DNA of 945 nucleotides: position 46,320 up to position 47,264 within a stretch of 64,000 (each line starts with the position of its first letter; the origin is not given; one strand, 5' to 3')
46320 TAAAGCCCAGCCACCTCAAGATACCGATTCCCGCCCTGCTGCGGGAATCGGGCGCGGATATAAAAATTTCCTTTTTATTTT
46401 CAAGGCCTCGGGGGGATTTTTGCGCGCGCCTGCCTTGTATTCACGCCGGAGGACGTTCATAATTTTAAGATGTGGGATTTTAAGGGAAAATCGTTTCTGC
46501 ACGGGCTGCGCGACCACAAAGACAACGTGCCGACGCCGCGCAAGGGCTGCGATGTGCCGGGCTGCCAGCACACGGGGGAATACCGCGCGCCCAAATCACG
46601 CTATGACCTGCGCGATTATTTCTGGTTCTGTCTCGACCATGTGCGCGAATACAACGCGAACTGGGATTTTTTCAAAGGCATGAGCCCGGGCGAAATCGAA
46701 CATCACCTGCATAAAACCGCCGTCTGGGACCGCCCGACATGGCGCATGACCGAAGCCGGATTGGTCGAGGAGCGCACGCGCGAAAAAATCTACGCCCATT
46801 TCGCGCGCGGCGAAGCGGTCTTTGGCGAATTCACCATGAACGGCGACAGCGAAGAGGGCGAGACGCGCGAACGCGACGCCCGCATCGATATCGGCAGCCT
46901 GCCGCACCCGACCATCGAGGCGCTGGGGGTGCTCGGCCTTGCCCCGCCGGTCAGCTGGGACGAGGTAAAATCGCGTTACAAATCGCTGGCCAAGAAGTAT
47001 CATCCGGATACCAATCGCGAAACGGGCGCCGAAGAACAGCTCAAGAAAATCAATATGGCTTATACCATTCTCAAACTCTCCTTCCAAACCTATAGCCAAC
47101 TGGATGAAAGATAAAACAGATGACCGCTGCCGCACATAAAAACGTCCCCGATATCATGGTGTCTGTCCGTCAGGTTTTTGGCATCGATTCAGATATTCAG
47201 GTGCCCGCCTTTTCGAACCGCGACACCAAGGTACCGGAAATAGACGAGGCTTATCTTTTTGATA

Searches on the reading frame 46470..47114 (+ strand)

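Call 35: search_protein_families(library=pfam, proteins=[window:46470-47114:+], max_evalue=0.00001)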
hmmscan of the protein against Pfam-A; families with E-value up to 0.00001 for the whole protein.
window:46470-47114:+ (214 aa): 1 family
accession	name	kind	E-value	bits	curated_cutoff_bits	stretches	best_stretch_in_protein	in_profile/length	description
PF00226.36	DnaJ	-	3.2e-13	50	27.8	1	154-202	5-54/63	DnaJ domain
